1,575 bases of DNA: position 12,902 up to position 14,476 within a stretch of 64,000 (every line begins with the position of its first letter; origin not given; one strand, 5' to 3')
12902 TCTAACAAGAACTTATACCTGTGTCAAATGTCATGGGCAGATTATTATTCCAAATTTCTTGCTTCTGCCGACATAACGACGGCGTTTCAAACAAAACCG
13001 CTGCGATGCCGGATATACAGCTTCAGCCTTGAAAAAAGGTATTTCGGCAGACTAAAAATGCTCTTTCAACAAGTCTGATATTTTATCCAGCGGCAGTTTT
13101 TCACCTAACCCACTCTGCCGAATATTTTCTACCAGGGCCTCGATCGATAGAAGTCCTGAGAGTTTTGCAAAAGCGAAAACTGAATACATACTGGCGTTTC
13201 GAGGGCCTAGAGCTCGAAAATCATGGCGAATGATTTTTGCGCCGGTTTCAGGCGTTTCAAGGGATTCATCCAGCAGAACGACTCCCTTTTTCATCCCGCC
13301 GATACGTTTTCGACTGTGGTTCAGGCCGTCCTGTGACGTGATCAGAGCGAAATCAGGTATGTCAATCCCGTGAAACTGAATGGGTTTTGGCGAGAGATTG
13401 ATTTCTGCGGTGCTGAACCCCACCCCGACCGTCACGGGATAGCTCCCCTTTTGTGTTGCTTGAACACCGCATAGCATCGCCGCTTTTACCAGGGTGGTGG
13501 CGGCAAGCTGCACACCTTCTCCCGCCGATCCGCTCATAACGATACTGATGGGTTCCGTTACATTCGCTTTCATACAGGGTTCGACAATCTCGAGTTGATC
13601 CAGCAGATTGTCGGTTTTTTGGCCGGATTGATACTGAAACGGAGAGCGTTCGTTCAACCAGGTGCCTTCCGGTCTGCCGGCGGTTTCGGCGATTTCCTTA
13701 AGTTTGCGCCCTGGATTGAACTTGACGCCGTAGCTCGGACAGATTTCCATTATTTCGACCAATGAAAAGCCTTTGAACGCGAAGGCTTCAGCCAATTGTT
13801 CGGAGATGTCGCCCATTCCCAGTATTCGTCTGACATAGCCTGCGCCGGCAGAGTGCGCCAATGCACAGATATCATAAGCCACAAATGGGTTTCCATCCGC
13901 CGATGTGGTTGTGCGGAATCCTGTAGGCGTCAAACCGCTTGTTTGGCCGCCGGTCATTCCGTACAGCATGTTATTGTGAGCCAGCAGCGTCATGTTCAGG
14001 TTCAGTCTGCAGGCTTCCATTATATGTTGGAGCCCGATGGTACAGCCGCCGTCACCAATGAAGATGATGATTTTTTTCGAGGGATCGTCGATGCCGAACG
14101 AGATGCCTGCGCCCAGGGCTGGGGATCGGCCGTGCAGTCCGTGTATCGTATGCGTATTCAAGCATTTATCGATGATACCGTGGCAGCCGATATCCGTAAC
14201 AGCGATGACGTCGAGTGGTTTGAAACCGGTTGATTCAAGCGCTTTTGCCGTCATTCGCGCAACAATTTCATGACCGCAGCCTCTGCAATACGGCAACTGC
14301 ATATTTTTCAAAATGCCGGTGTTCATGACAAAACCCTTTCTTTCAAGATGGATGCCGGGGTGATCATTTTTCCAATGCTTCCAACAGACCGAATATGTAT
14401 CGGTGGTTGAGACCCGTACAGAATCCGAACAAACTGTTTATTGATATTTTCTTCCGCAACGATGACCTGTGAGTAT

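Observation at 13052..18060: Symporter + family III CoA-transferase + 2-oxoacid oxidoreductase operon: an unassigned catabolic module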

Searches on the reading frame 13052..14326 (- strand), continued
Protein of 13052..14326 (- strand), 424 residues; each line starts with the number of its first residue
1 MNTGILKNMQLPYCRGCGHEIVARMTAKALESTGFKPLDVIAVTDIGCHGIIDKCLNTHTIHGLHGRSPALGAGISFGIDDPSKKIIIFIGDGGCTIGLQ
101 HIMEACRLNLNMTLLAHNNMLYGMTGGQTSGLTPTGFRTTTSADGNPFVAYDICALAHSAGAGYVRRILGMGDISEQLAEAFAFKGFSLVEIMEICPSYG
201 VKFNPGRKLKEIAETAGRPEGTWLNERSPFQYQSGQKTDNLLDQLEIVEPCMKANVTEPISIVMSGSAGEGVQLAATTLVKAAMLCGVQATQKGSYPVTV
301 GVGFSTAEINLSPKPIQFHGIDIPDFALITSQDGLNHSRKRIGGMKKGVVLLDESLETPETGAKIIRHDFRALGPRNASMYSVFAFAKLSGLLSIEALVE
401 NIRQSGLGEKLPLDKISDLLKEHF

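Call 22: search_protein_families(library=ncbifam, proteins=[L051:10231-11400:-, L051:9303-10247:-, L065:5497-6678:-, L003:1125-4061:+, L002:1970-3133:+, L056:12742-13998:+, L060:9282-10298:+, L033:2203-3459:+, L076:13737-14993:-, L076:12549-13694:-], max_evalue=1e-10)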
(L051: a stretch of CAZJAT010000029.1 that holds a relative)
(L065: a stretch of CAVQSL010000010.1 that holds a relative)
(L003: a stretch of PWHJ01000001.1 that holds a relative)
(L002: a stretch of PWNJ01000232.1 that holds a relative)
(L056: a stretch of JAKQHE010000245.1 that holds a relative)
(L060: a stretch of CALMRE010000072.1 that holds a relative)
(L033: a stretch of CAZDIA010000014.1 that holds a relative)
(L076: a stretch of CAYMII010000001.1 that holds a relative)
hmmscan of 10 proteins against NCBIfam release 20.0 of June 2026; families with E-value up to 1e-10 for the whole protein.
L051:10231-11400:- (389 aa): 4 families
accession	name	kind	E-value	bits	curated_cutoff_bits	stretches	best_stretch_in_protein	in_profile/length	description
NF002834.0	PRK03011.1-5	subfamily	2.2e-128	428.3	222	1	25-380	3-355/357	butyrate kinase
TIGR02707.1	butyr_kinase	equivalog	1.1e-115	386.4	289.1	1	27-376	2-348/351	butyrate kinase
TIGR00016.1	ackA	subfamily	5.4e-18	64.9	293.4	1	190-338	194-345/405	acetate/propionate family kinase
NF009099.0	PRK12440.1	equivalog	2.8e-12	46.3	693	1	191-333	189-332/397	acetate/propionate family kinase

L051:9303-10247:- (314 aa): 8 families
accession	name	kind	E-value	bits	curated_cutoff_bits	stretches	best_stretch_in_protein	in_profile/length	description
TIGR02706.1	P_butyryltrans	equivalog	1e-90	303.8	410.5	1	12-305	1-292/294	phosphate butyryltransferase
NF004472.0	PRK05805.1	subfamily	4.2e-86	288.7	399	1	9-308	2-299/302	phosphate butyryltransferase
NF006045.0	PRK08190.1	subfamily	1.1e-82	278.4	282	1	10-312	162-462/467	bifunctional enoyl-CoA hydratase/phosphate acetyltransferase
NF005837.0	PRK07742.1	equivalog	8.4e-82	274.8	409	1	14-307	5-297/299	phosphate butyryltransferase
NF008852.0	PRK11890.1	subfamily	3.4e-78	262.9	413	1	8-312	6-308/315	phosphate acetyltransferase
TIGR02709.1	branched_ptb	equivalog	1.6e-34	119.7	475.15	1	27-303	3-268/271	branched-chain phosphotransacylase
NF007233.1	PRK09653.1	subfamily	3.9e-12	46.4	310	1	96-289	111-301/319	phosphotransacetylase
TIGR00651.1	pta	equivalog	1.3e-11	44.5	311.2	0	134-289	135-289/304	phosphate acetyltransferase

L065:5497-6678:- (393 aa): 18 families
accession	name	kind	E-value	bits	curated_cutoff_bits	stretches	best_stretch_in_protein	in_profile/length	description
NF042972.1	AcrlCoAredClosAcrC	equivalog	1.2e-78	264.4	640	1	17-386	3-376/378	acryloyl-CoA reductase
NF045552.1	GlutCoADH_Des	equivalog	3.3e-77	260.3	470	1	20-381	6-374/387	glutaryl-CoA dehydrogenase Acd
NF058590.1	AcCoDHFadEBacil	equivalog_domain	1.6e-72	244.8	600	1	14-381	16-405/586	acyl-CoA dehydrogenase FadE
NF052270.1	Staph_DH_FadE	equivalog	5.3e-70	236.2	600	1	11-389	13-396/400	acyl-CoA dehydrogenase FadE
NF053553.1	prodigi_MBC_PigA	equivalog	2.5e-49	168.4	500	1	36-379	22-372/381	prodigiosin MBC biosynthesis dehydrogenase PigA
NF045652.1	ProlPCPDhRedW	equivalog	5e-48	163.8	650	1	57-355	38-343/376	L-prolyl-[peptidyl-carrier protein] dehydrogenase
NF042439.1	SulpropCoADesulf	equivalog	2.4e-47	161.5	600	1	30-367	4-351/379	3-sulfinopropanoyl-CoA desulfinase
NF043006.1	CyhCrbnylCoADH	equivalog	9.5e-45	153.2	650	1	21-387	6-376/380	cyclohexane-1-carbonyl-CoA dehydrogenase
NF008997.0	PRK12341.1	equivalog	4.9e-40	137.7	537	1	19-386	6-376/382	acyl-CoA dehydrogenase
NF002885.1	PRK03354.1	equivalog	1.2e-38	133.1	540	1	20-386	6-373/378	crotonobetainyl-CoA dehydrogenase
TIGR03207.1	cyc_hxne_CoA_dh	equivalog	9.8e-38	129.8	575.35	1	26-382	8-367/372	cyclohexanecarboxyl-CoA dehydrogenase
NF007000.1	PRK09463.1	subfamily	7.8e-22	77.4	600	1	45-352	68-398/726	acyl-CoA dehydrogenase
TIGR03204.1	pimC_large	equivalog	3.6e-19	68.9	623.85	1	60-300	50-290/395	pimeloyl-CoA dehydrogenase large subunit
TIGR04022.1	sulfur_SfnB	equivalog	1.2e-18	67.1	430.9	1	48-269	31-256/391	SfnB family sulfur acquisition oxidoreductase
NF009586.0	PRK13026.1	subfamily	3.8e-18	65.2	608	1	46-299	104-380/777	acyl-CoA dehydrogenase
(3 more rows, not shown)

L003:1125-4061:+ (978 aa): 6 families
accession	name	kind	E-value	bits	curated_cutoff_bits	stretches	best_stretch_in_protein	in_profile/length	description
NF049975.1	2HglutDHaseYdiJ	equivalog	1.5e-187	625.5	1350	2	22-614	32-624/1018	D-2-hydroxyglutarate dehydrogenase YdiJ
TIGR00387.1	glcD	equivalog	5e-70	236.4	567.9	2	250-526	146-413/413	glycolate oxidase subunit GlcD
NF008369.0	PRK11168.1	equivalog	3e-55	187.7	278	1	620-977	51-399/401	anaerobic glycerol-3-phosphate dehydrogenase subunit C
NF008408.0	PRK11230.1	equivalog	2.6e-44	151.5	897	2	35-178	49-193/499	glycolate oxidase subunit GlcD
TIGR03379.1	glycerol3P_GlpC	equivalog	1.8e-35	122.4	279.9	1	624-977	49-396/397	anaerobic glycerol-3-phosphate dehydrogenase subunit GlpC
NF045670.1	quin_L_LdhH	equivalog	2.6e-21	75.6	800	1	624-929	351-658/706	L-lactate dehydrogenase (quinone) large subunit LdhH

L002:1970-3133:+ (387 aa): 1 family
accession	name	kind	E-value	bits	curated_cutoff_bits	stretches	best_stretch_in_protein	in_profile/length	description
NF047779.1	Omp85_fam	subfamily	3.3e-22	79.6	200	1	198-387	214-423/423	Omp85 family outer membrane protein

L056:12742-13998:+ (418 aa): 2 families
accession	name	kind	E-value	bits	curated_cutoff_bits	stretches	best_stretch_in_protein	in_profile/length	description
TIGR00275.1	TIGR00275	subfamily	3.1e-114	381.9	183.8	1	20-414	1-401/401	aminoacetone oxidase family FAD-binding enzyme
TIGR03862.1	flavo_PP4765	subfamily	1.4e-39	136.1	242.65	1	43-416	5-371/376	TIGR03862 family flavoprotein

L060:9282-10298:+ (338 aa): 5 families
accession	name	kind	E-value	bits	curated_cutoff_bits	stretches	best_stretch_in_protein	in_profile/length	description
TIGR03723.1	T6A_TsaD_YgjD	equivalog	6.5e-109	363.8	296.1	1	6-317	1-312/314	tRNA (adenosine(37)-N6)-threonylcarbamoyltransferase complex transferase subunit TsaD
TIGR00329.1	gcp_kae1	subfamily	5.7e-91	304.9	207.8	1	7-311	1-305/305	tRNA (adenosine(37)-N6)-threonylcarbamoyltransferase complex transferase subunit TsaD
TIGR03722.2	arch_KAE1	equivalog_domain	9.3e-53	179.4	375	1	6-316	1-295/323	KEOPS complex N(6)-L-threonylcarbamoyladenine synthase Kae1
NF007174.0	PRK09605.1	equivalog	1.6e-51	175.4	447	1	5-323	2-304/535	bifunctional N(6)-L-threonylcarbamoyladenine synthase/serine/threonine protein kinase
TIGR03725.1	T6A_YeaZ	equivalog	1.4e-15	57.9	69.3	1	6-127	1-106/212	tRNA (adenosine(37)-N6)-threonylcarbamoyltransferase complex dimerization subunit type 1 TsaB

L033:2203-3459:+ (418 aa): 0 families

L076:13737-14993:- (418 aa): 17 families
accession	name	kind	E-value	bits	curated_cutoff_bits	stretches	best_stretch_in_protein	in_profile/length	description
NF004720.0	PRK06064.1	subfamily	2.5e-71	240.5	420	1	24-415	8-386/389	thiolase domain-containing protein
NF005704.0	PRK07516.1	subfamily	5.7e-70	236.2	412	1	34-405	17-376/389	thiolase domain-containing protein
NF004936.0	PRK06289.1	equivalog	6.7e-70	235.9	375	1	38-415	25-402/405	acetyl-CoA acetyltransferase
NF053570.1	AcCoTHIOL_METTL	equivalog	6.4e-66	222.8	600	1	42-413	25-380/385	acetyl-CoA acetyltransferase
NF004810.0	PRK06157.1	equivalog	2.1e-45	155.6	403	1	90-413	76-392/400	acetyl-CoA acetyltransferase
NF009228.0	PRK12578.1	subfamily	4.2e-43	147.4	485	1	89-409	71-380/387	thiolase domain-containing protein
NF006102.0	PRK08256.1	subfamily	1.2e-38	133.2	436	1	41-412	23-389/394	lipid-transfer protein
NF004982.0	PRK06365.1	equivalog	1.5e-36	126.4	695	2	287-382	294-391/430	thiolase domain-containing protein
NF053628.1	BnzsclthlBbsBGT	equivalog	3.9e-32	111.5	750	1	91-391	73-359/389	benzoylsuccinyl-CoA thiolase subunit BbsB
NF004811.0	PRK06158.1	subfamily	1.2e-25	90.3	421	1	121-389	93-356/384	acetyl-CoA acetyltransferase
NF004715.0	PRK06059.1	equivalog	2.9e-25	89.1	424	1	51-403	45-387/399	lipid-transfer protein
NF004721.0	PRK06065.1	equivalog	1.4e-22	80.2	455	1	171-389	159-368/393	thiolase domain-containing protein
NF006010.0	PRK08142.1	subfamily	1.1e-21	77.1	462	1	226-385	199-355/388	thiolase domain-containing protein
NF005892.0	PRK07855.1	subfamily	1.1e-20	73.9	469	1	222-374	202-356/390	lipid-transfer protein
NF006180.0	PRK08313.1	subfamily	6.2e-20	71.4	514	1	22-389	8-360/389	thiolase domain-containing protein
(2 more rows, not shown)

L076:12549-13694:- (381 aa): 22 families
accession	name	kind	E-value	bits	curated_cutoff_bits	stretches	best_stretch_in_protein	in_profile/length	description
NF042972.1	AcrlCoAredClosAcrC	equivalog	2.1e-133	444.7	640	1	1-378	1-377/378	acryloyl-CoA reductase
NF043006.1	CyhCrbnylCoADH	equivalog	1.2e-90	304.2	650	1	6-379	5-377/380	cyclohexane-1-carbonyl-CoA dehydrogenase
NF045552.1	GlutCoADH_Des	equivalog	1.9e-88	297.2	470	1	1-374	1-376/387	glutaryl-CoA dehydrogenase Acd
NF058590.1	AcCoDHFadEBacil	equivalog_domain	1.2e-87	294.8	600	1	4-378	20-411/586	acyl-CoA dehydrogenase FadE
NF042439.1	SulpropCoADesulf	equivalog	6.9e-82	275.2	600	1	14-377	2-370/379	3-sulfinopropanoyl-CoA desulfinase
NF053553.1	prodigi_MBC_PigA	equivalog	3e-72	243.8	500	1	1-377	1-379/381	prodigiosin MBC biosynthesis dehydrogenase PigA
NF045652.1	ProlPCPDhRedW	equivalog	2.7e-70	237.1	650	1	12-378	7-374/376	L-prolyl-[peptidyl-carrier protein] dehydrogenase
NF008997.0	PRK12341.1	equivalog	4.4e-70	236.6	537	1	1-380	1-379/382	acyl-CoA dehydrogenase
TIGR03207.1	cyc_hxne_CoA_dh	equivalog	1.7e-60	204.8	575.35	1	6-376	2-370/372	cyclohexanecarboxyl-CoA dehydrogenase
NF002885.1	PRK03354.1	equivalog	1.6e-54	185.4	540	1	1-379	1-375/378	crotonobetainyl-CoA dehydrogenase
NF052270.1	Staph_DH_FadE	equivalog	1.5e-53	181.9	600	1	7-378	23-394/400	acyl-CoA dehydrogenase FadE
NF007000.1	PRK09463.1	subfamily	3e-37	128.3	600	1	37-343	74-398/726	acyl-CoA dehydrogenase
NF009586.0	PRK13026.1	subfamily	3.4e-35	121.6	608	1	38-343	110-433/777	acyl-CoA dehydrogenase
NF049984.1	Rv1679_FadE16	equivalog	5e-35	121.4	600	1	30-377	18-365/371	Rv1679 family acyl-CoA dehydrogenase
TIGR03204.1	pimC_large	equivalog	3.5e-29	101.9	623.85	1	56-328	60-329/395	pimeloyl-CoA dehydrogenase large subunit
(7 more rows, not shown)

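Call 35: search_protein_families(library=pfam, proteins=[L031:358-1068:+, L047:2976-4211:+, L047:1188-2864:+, L033:3836-4810:+, L033:2203-3459:+, L048:1261-2844:+, L076:2513-3217:+, L076:3233-4000:+, L025:2244-2594:+, L025:2886-3332:+], max_evalue=0.00001)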
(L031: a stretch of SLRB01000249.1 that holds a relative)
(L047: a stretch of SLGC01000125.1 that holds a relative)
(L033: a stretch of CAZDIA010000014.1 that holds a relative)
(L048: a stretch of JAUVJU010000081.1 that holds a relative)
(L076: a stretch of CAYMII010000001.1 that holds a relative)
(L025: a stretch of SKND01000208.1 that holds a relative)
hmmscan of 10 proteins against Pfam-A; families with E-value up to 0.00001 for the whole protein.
L031:358-1068:+ (236 aa): 0 families

L047:2976-4211:+ (411 aa): 1 family
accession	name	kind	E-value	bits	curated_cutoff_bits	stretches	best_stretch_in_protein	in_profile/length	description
PF01566.24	Nramp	-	2.8e-63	214.6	29.8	1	35-379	4-356/357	Natural resistance-associated macrophage protein-like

L047:1188-2864:+ (558 aa): 2 families
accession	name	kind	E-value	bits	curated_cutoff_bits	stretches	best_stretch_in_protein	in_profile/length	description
PF07969.17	Amidohydro_3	-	3.5e-83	281.1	29.7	1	56-551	3-472/472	Amidohydrolase family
PF01979.26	Amidohydro_1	-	6.1e-10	39.3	25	1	425-550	229-345/345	Amidohydrolase family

L033:3836-4810:+ (324 aa): 5 families
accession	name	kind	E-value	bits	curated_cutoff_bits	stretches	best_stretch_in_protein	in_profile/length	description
PF07992.20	Pyr_redox_2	-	1.6e-44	152.9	26.1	1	9-299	1-291/291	Pyridine nucleotide-disulphide oxidoreductase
PF13738.12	Pyr_redox_3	-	3.1e-22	79.6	30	1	86-282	103-305/305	Pyridine nucleotide-disulphide oxidoreductase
PF00070.33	Pyr_redox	-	2.4e-19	70.1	22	1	152-224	2-81/82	Pyridine nucleotide-disulphide oxidoreductase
PF00890.30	FAD_binding_2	-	1.1e-08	35.1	20.4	0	11-46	2-38/414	FAD binding domain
PF01946.23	Thi4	-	1.5e-06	28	26.2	0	10-38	19-48/235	Thi4 family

L033:2203-3459:+ (418 aa): 1 family
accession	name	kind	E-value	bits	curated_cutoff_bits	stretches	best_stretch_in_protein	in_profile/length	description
PF00079.25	Serpin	-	2.5e-106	356.5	27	1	53-415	3-367/370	Serpin (serine protease inhibitor)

L048:1261-2844:+ (527 aa): 3 families
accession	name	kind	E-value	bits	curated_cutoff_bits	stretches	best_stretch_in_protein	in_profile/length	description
PF13860.13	FlgD_ig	-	1.1e-10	41.8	27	1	452-514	12-75/79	FlgD Ig-like domain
PF13585.12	CHU_C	-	3.3e-07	30.8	27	1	443-516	7-75/86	CHU_C Type IX secretion signal domain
PF18962.6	Por_Secre_tail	-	1.3e-06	29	27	1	445-521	3-71/75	Secretion system C-terminal sorting domain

L076:2513-3217:+ (234 aa): 3 families
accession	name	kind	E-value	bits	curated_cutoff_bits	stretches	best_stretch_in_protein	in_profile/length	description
PF13545.12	HTH_Crp_2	-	8.3e-17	61.4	27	1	160-229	1-69/70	Crp-like helix-turn-helix domain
PF00027.35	cNMP_binding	-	6.6e-11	42.5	27.5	1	42-128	3-89/89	Cyclic nucleotide-binding domain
PF00325.26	Crp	-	2.5e-09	37.1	21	1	181-212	1-32/32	Bacterial regulatory proteins, crp family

L076:3233-4000:+ (255 aa): 1 family
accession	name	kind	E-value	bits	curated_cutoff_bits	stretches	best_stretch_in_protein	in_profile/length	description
PF00795.27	CN_hydrolase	-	1e-38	133.6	23.2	1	5-240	4-255/256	Carbon-nitrogen hydrolase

L025:2244-2594:+ (116 aa): 1 family
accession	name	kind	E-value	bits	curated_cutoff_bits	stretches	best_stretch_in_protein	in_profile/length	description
PF01250.22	Ribosomal_S6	-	5.7e-30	103.8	27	1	4-93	1-90/90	Ribosomal protein S6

L025:2886-3332:+ (148 aa): 2 families
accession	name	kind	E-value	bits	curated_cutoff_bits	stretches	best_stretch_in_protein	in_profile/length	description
PF03948.19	Ribosomal_L9_C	-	9.3e-26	90.5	23.2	1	63-146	1-85/86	Ribosomal protein L9, C-terminal domain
PF01281.25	Ribosomal_L9_N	-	3.6e-22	78.1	20.7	1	1-46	1-46/47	Ribosomal protein L9, N-terminal domain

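Call 46: search_solved_structures(query=window:13052-14326:-, max_evalue=1e-10, show_alignments=4)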
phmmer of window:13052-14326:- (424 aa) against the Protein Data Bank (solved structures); distinct sequences matched with E-value up to 1e-10: 4.
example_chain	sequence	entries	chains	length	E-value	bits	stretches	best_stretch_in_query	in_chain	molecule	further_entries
8ys5_C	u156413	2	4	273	2.2e-36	128.9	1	12-207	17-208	2-oxoglutarate ferredoxin oxidoreductase subunit beta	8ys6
5b46_B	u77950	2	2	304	9e-28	100.5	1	11-200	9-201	2-oxoacid--ferredoxin oxidoreductase beta subunit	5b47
5b48_B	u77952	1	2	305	2.3e-21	79.4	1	13-200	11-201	2-oxoacid--ferredoxin oxidoreductase beta subunit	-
6n2n_B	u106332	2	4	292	1.5e-18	70.1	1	11-200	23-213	Pyruvate ferredoxin/flavodoxin oxidoreductase, beta subunit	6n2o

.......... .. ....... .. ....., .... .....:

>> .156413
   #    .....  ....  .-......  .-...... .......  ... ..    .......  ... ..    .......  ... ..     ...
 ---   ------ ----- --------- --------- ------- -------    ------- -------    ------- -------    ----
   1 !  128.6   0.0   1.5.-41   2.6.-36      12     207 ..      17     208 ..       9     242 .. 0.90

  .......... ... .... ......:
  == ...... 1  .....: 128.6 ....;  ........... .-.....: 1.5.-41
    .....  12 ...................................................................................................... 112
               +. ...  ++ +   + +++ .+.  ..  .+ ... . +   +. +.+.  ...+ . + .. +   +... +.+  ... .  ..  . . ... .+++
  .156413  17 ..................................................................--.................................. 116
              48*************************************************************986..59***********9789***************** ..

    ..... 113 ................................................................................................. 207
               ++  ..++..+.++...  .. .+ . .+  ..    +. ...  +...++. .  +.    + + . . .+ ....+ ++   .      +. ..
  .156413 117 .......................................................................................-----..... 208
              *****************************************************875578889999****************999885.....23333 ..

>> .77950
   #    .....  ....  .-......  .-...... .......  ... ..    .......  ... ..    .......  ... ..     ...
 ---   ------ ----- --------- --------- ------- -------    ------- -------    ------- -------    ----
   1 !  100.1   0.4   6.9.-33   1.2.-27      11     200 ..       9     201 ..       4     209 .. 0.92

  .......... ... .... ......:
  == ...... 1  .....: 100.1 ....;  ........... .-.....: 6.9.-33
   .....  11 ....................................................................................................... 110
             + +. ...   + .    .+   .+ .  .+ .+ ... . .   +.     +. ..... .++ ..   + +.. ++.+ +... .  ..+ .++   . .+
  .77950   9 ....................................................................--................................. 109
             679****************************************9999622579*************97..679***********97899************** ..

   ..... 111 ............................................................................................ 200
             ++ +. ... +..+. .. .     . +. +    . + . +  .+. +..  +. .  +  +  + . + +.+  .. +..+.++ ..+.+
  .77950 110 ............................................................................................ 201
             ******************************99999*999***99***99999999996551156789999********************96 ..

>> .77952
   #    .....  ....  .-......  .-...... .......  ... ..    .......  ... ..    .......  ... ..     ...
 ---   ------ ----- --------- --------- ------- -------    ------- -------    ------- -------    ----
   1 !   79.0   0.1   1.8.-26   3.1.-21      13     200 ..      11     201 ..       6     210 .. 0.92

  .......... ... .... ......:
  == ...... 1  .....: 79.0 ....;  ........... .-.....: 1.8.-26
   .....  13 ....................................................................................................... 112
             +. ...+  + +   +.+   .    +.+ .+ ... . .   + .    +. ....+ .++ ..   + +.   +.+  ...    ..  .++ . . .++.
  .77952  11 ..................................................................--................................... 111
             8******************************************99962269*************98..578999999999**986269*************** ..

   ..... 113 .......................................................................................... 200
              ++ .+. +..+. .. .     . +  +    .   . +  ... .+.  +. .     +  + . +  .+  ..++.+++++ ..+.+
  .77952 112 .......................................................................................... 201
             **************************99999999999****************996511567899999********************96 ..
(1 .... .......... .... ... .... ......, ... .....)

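Call 71: search_protein_families(library=pfam, proteins=[L067:9287-10522:+, L067:10531-11100:+, L067:4824-5417:-, L067:4045-4818:-, L067:3158-4045:-, L045:1501-2244:+, L045:3602-4024:+, L045:6990-8045:-, L068:4505-5233:+, L065:9613-10833:-], max_evalue=0.00001)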
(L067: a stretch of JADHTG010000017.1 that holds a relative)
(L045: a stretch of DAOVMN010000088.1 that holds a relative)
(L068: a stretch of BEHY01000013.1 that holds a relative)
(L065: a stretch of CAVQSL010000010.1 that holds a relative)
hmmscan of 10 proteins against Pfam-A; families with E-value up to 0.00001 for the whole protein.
L067:9287-10522:+ (411 aa): 1 family
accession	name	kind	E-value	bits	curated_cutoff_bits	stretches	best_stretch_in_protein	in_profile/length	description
PF00180.25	Iso_dh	-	4.1e-79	266.8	27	1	19-406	1-348/348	Isocitrate/isopropylmalate dehydrogenase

L067:10531-11100:+ (189 aa): 0 families

L067:4824-5417:- (197 aa): 1 family
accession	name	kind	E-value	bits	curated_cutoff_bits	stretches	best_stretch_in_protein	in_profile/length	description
PF12804.13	NTP_transf_3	-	8.2e-22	78.5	27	1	8-167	1-156/160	MobA-like NTP transferase domain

L067:4045-4818:- (257 aa): 2 families
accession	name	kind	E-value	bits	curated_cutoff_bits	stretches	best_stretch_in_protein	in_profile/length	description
PF13478.12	XdhC_C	-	1.1e-29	103.9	29.7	1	104-246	1-125/125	XdhC Rossmann domain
PF02625.21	XdhC_CoxI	-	2e-24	85.7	24.3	1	12-75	2-65/68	XdhC and CoxI family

L067:3158-4045:- (295 aa): 2 families
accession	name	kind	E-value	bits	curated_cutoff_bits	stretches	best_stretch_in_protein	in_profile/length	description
PF00941.27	FAD_binding_5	-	1.1e-50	172.2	27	1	5-173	2-169/170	FAD binding domain in molybdopterin dehydrogenase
PF03450.22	CO_deh_flav_C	-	1.7e-11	44.6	25.5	1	188-286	8-101/102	CO dehydrogenase flavoprotein C-terminal domain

L045:1501-2244:+ (247 aa): 3 families
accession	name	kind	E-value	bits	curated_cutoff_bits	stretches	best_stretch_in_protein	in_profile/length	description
PF13561.12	adh_short_C2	-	1.1e-63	215.5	27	1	16-244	7-234/236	Enoyl-(Acyl carrier protein) reductase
PF00106.31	adh_short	-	5.3e-59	199.4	26.6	1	7-197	2-191/195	short chain dehydrogenase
PF08659.16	KR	-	2.2e-18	67.3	22.6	1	9-159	4-153/180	KR domain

L045:3602-4024:+ (140 aa): 2 families
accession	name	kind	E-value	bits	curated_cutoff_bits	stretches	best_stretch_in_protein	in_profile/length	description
PF01796.24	OB_ChsH2_C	-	1.6e-19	70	27.1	1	58-120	1-63/65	ChsH2, C-terminal OB-fold domain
PF12172.15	zf-ChsH2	-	6.5e-15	55.1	23.2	1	22-57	2-37/37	ChsH2, rubredoxin-like zinc ribbon domain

L045:6990-8045:- (351 aa): 2 families
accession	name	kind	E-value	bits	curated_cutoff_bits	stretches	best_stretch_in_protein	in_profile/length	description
PF00501.34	AMP-binding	-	4.5e-39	134.8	29.9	1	1-147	228-384/384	AMP-binding enzyme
PF13193.12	AMP-binding_C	-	9.9e-14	52.5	24.5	1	198-273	1-76/76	AMP-binding enzyme C-terminal domain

L068:4505-5233:+ (242 aa): 1 family
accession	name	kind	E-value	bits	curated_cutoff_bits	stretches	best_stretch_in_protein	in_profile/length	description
PF01904.24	DUF72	-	2.9e-73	246.9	25.3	1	24-241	1-217/217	Protein of unknown function DUF72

L065:9613-10833:- (406 aa): 1 family
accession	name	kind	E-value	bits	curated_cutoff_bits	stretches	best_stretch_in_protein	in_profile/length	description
PF03266.21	NTPase_1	-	6e-14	52.7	23.9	1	248-392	3-143/168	NTPase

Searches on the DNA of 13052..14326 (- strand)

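Call 77: search_rna_families(sources=[L003, L023, L024, L027, L044, L076, L020, L051], threshold=gathering)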
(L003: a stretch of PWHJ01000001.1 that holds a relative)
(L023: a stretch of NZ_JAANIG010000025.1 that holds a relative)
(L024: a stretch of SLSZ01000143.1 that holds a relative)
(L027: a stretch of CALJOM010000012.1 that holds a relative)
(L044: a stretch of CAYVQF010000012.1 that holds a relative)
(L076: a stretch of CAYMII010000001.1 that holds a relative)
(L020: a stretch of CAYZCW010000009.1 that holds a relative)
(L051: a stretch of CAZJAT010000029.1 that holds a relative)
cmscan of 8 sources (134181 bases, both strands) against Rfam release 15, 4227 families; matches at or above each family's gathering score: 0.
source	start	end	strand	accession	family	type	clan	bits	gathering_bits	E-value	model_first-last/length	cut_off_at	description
